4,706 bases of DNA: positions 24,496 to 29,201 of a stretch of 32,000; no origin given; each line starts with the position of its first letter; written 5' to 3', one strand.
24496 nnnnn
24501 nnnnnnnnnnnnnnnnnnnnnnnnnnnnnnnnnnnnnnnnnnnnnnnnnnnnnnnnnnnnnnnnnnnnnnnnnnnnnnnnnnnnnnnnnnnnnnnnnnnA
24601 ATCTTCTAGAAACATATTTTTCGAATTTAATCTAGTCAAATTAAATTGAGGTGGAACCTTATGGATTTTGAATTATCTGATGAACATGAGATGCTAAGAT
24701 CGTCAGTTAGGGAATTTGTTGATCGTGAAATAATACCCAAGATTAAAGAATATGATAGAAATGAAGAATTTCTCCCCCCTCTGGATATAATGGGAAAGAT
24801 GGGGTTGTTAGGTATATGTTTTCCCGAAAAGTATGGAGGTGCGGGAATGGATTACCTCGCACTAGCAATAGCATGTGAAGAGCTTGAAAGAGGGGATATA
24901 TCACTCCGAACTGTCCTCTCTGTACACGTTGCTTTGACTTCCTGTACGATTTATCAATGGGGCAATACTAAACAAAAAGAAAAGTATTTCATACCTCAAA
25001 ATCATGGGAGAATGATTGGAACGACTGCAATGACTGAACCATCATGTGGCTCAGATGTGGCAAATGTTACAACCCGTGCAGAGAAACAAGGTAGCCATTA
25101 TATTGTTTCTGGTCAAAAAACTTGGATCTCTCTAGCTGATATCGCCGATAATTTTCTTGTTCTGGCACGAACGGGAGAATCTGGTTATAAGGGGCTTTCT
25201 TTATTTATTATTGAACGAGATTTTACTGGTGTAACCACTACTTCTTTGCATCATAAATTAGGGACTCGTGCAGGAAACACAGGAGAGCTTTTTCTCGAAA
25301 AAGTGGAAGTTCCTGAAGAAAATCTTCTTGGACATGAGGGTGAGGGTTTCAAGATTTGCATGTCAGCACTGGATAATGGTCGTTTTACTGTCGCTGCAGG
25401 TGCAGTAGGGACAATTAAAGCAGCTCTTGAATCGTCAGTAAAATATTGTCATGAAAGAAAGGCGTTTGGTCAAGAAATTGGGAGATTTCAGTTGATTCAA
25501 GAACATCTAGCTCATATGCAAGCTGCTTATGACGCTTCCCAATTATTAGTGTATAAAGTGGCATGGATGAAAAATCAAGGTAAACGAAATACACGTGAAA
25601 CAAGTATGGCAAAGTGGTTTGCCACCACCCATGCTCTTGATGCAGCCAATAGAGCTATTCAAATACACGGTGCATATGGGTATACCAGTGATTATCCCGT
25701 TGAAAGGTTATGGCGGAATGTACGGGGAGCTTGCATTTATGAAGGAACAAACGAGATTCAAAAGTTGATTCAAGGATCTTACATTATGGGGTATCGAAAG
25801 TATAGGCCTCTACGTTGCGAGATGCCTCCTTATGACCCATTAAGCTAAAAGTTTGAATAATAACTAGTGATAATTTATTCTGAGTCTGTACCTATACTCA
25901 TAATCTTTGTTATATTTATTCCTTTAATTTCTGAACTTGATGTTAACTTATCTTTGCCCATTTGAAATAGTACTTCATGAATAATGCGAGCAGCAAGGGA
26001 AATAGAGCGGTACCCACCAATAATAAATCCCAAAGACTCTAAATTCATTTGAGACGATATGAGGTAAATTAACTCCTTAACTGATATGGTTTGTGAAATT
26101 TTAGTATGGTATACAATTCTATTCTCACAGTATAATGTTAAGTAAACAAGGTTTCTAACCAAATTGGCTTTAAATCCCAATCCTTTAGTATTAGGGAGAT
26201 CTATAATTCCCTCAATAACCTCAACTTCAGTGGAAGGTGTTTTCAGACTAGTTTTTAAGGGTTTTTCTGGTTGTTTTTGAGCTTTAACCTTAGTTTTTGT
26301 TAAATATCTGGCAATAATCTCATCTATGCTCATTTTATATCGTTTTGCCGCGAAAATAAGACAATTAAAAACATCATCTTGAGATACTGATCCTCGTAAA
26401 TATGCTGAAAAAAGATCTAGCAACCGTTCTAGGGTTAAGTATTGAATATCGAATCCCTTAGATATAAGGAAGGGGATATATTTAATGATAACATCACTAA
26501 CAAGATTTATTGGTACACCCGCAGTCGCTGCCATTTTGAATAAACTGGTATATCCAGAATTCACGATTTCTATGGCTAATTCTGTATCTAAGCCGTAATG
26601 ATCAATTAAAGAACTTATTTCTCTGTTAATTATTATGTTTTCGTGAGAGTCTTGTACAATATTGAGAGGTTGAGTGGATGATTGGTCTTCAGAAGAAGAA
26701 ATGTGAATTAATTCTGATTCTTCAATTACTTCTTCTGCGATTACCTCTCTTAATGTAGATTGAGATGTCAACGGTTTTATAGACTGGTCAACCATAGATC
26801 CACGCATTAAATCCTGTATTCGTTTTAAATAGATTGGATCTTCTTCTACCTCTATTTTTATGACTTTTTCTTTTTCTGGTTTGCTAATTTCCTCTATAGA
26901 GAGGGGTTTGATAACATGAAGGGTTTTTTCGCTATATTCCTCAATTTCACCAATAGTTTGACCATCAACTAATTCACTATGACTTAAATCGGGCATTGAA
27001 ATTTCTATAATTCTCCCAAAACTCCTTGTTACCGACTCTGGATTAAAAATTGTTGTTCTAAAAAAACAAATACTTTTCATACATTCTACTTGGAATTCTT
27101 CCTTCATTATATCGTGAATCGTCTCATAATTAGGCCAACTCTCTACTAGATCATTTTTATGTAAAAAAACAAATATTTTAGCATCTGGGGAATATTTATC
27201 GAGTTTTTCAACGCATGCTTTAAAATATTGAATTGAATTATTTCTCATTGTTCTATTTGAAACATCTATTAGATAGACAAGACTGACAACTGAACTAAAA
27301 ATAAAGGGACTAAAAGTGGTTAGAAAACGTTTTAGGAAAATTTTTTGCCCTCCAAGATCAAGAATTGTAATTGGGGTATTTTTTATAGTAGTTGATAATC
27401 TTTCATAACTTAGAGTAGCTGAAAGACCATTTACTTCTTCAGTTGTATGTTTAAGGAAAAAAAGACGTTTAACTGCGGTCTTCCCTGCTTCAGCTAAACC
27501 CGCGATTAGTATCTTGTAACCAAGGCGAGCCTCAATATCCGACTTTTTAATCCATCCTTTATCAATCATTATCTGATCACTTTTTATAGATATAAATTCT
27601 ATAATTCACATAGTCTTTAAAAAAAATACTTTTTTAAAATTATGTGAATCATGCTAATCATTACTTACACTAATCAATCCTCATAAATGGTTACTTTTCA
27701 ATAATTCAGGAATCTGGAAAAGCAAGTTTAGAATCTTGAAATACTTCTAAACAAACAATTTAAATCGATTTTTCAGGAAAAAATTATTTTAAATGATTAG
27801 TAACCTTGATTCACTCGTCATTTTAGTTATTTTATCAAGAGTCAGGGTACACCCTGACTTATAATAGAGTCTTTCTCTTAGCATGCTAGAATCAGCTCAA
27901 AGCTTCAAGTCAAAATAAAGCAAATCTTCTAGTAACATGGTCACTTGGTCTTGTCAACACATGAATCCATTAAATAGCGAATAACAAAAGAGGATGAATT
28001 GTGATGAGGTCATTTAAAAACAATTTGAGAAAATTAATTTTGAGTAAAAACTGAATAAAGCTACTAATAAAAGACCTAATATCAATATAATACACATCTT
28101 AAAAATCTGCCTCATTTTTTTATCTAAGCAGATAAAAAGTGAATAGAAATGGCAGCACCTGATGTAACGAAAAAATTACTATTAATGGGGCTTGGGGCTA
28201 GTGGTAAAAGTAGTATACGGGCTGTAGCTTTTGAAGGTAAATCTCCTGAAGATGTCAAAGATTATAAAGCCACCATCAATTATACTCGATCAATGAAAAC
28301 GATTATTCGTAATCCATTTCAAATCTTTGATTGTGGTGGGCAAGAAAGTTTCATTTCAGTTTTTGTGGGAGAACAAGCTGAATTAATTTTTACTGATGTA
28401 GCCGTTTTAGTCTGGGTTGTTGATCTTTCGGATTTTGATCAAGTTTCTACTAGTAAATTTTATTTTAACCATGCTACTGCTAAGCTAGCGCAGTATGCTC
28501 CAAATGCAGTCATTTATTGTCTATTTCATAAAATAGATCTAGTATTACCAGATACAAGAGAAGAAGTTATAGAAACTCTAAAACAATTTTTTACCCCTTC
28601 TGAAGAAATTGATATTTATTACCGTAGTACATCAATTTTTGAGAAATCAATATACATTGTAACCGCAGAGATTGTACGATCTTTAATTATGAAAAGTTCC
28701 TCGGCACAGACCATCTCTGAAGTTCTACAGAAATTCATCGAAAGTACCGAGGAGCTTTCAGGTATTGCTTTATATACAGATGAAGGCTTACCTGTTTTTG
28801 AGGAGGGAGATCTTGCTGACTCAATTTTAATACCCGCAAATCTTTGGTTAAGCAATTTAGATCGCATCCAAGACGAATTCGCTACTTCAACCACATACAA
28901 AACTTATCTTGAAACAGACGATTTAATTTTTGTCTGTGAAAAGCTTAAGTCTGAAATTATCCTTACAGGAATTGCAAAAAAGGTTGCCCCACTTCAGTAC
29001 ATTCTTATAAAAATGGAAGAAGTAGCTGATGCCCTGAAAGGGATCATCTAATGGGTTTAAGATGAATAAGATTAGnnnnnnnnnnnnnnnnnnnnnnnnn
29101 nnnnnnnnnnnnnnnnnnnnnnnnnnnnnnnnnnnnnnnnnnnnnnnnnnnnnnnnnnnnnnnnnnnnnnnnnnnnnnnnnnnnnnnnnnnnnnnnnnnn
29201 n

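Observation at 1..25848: Near-complete anaerobic benzoyl-CoA degradation cluster in a probable Asgard archaeon, next to eukaryote-signature GTPases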

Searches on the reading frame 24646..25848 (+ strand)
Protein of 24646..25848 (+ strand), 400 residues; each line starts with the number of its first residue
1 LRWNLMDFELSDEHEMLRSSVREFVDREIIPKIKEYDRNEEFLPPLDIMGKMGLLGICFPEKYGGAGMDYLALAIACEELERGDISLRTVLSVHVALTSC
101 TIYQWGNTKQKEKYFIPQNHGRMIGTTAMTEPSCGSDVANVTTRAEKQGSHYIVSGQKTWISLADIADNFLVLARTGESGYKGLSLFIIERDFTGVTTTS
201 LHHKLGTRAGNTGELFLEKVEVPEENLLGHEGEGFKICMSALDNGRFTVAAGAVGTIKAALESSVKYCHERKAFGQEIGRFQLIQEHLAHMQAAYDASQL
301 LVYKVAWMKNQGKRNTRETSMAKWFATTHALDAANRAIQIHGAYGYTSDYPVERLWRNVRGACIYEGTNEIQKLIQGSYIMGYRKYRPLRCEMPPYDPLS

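Call 5: search_protein_families(library=pfam, proteins=[window:24646-25848:+])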
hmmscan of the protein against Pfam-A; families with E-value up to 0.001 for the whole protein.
window:24646-25848:+ (400 aa): 5 families
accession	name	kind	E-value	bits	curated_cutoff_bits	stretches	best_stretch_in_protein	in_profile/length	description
PF00441.29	Acyl-CoA_dh_1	-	3.2e-50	170.6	22.4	1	232-375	1-144/150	Acyl-CoA dehydrogenase, C-terminal domain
PF02771.21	Acyl-CoA_dh_N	-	4.2e-33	114.5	22.9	1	11-115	1-106/113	Acyl-CoA dehydrogenase, N-terminal domain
PF02770.24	Acyl-CoA_dh_M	-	1.8e-24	86.2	33.3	1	127-220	2-97/97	Acyl-CoA dehydrogenase, middle domain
PF08028.16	Acyl-CoA_dh_2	-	4.5e-21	76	22.7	1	248-369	2-133/134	Acyl-CoA dehydrogenase, C-terminal domain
PF22924.1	ACOX_C_alpha1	-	0.00035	20.8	27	0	313-374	101-162/169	Acyl-CoA oxidase, C-alpha1 domain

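Call 6: search_protein_families(library=ncbifam, proteins=[window:24646-25848:+], max_evalue=0.00001)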
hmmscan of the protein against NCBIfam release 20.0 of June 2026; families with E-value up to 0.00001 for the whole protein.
window:24646-25848:+ (400 aa): 22 families
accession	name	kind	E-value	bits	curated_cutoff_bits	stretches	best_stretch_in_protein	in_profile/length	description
NF045552.1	GlutCoADH_Des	equivalog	6.4e-109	364.7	470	1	6-385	1-384/387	glutaryl-CoA dehydrogenase Acd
NF042972.1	AcrlCoAredClosAcrC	equivalog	2.3e-105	352.4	640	1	6-380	1-376/378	acryloyl-CoA reductase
NF058590.1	AcCoDHFadEBacil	equivalog_domain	9.8e-87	291.8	600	1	9-380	20-410/586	acyl-CoA dehydrogenase FadE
NF043006.1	CyhCrbnylCoADH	equivalog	2.9e-86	289.9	650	1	12-381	6-376/380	cyclohexane-1-carbonyl-CoA dehydrogenase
NF008997.0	PRK12341.1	equivalog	1.3e-73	248.2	537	1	6-381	1-377/382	acyl-CoA dehydrogenase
NF053553.1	prodigi_MBC_PigA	equivalog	6.6e-69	232.8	500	1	6-375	1-374/381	prodigiosin MBC biosynthesis dehydrogenase PigA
TIGR03207.1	cyc_hxne_CoA_dh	equivalog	2.2e-68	230.7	575.35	1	10-376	1-367/372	cyclohexanecarboxyl-CoA dehydrogenase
NF045652.1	ProlPCPDhRedW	equivalog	1.7e-66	224.6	650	1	13-373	3-366/376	L-prolyl-[peptidyl-carrier protein] dehydrogenase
NF002885.1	PRK03354.1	equivalog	4.8e-62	210.2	540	1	6-380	1-373/378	crotonobetainyl-CoA dehydrogenase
NF042439.1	SulpropCoADesulf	equivalog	2.4e-60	204.3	600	1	20-384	3-374/379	3-sulfinopropanoyl-CoA desulfinase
NF052270.1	Staph_DH_FadE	equivalog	6.4e-58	196.4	600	1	12-383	23-396/400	acyl-CoA dehydrogenase FadE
TIGR03204.1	pimC_large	equivalog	3.7e-33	115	623.85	1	8-313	2-307/395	pimeloyl-CoA dehydrogenase large subunit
TIGR03203.1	pimD_small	equivalog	2.7e-27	95.9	652.7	1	7-354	1-350/378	pimeloyl-CoA dehydrogenase small subunit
TIGR04022.1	sulfur_SfnB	equivalog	3.3e-26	92.1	430.9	1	35-362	27-362/391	SfnB family sulfur acquisition oxidoreductase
NF007000.1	PRK09463.1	subfamily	1.8e-24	86.1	600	1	43-345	74-397/726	acyl-CoA dehydrogenase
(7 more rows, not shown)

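Call 52: search_solved_structures(query=window:24646-25845:+, max_evalue=1e-40)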
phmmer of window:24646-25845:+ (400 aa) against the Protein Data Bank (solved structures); distinct sequences matched with E-value up to 1e-40: 68 (the best 60 are shown).
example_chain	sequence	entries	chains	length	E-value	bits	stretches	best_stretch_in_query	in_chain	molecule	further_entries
4l1f_A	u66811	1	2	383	2.7e-91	309.6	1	6-380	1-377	Acyl-CoA dehydrogenase domain protein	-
5ol2_C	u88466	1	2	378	5e-86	292.3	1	11-377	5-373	Acyl-CoA dehydrogenase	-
3mpi_A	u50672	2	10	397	1.5e-85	290.7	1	6-385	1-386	Glutaryl-CoA dehydrogenase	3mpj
5lnx_A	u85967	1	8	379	3.8e-84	286.1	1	10-382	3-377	Acyl-CoA dehydrogenase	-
1ukw_A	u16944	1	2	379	5.3e-83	282.3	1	6-381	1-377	acyl-CoA dehydrogenase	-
1jqi_A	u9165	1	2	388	2.2e-81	277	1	8-384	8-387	short chain acyl-CoA dehydrogenase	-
4o5m_A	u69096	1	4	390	4.7e-80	272.6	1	6-378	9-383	Isovaleryl-CoA dehydrogenase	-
4u83_A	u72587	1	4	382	8.1e-78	265.2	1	10-375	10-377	Acyl-CoA dehydrogenase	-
7y0a_A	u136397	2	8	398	1.9e-76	260.8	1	7-388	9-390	Short-chain specific acyl-CoA dehydrogenase, mitochondrial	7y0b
9w60_A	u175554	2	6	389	1.9e-76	260.7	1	6-376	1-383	Butyryl CoA dehydrogenase apo protein | Butyryl CoA Dehydrogenase with FAD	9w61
2dvl_A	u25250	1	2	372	4e-76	259.7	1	10-376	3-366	Acyl-CoA dehydrogenase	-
8sgs_A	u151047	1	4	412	5.4e-76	259.2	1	7-384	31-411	Short-chain specific acyl-CoA dehydrogenase, mitochondrial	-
4kto_A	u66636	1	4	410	6e-76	259.1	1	6-380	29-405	isovaleryl-CoA dehydrogenase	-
2vig_A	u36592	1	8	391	1.4e-75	257.9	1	7-385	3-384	SHORT-CHAIN SPECIFIC ACYL-COA DEHYDROGENASE,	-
4n5f_A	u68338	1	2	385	2.6e-74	253.7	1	6-375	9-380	Putative acyl-CoA dehydrogenase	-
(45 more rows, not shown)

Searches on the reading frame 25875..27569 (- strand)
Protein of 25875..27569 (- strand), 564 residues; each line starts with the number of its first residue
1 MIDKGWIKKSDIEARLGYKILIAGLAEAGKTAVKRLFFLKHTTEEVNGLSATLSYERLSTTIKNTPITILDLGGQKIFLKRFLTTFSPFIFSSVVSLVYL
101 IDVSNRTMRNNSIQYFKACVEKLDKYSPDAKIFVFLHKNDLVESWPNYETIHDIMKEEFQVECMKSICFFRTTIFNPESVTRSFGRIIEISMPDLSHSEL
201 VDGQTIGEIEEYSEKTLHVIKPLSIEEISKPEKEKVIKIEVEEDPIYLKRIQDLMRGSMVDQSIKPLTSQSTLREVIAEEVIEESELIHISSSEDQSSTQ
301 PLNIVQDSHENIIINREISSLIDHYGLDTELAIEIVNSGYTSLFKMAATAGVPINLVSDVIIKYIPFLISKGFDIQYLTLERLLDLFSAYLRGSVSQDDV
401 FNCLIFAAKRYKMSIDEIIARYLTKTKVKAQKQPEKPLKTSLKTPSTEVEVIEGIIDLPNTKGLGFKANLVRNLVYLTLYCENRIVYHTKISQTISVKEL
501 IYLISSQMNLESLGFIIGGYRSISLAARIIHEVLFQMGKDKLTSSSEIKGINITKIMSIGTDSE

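Call 5: search_protein_families(library=pfam, proteins=[window:25875-27569:-])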
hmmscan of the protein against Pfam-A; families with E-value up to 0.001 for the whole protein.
window:25875-27569:- (564 aa): 3 families
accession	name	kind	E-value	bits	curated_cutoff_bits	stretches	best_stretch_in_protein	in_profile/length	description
PF04670.18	Gtr1_RagA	-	1e-29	104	22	1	19-195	1-180/232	Gtr1/RagA G protein conserved region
PF00025.27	Arf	-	1.7e-10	41.1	22.3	1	18-187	15-170/174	ADP-ribosylation factor family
PF09439.16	SRPRB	-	2.8e-05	24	25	1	19-158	5-137/178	Signal recognition particle receptor beta subunit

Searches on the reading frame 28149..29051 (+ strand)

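Call 5: search_protein_families(library=pfam, proteins=[window:28149-29051:+])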
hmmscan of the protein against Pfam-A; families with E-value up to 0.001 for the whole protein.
window:28149-29051:+ (300 aa): 5 families
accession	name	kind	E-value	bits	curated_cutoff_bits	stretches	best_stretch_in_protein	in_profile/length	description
PF04670.18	Gtr1_RagA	-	2.1e-38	132.5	22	1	9-201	1-195/232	Gtr1/RagA G protein conserved region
PF00025.27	Arf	-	1.2e-07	31.8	22.3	1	8-146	15-142/174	ADP-ribosylation factor family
PF00503.26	G-alpha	-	6.6e-06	25.9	48.8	0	56-101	184-224/333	G-protein alpha subunit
PF08477.19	Roc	-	9.2e-05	23.1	27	1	9-130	1-119/119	Ras of Complex, Roc, domain of DAPkinase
PF00071.28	Ras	-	0.00058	19.9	21.6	1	9-132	1-117/162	Ras family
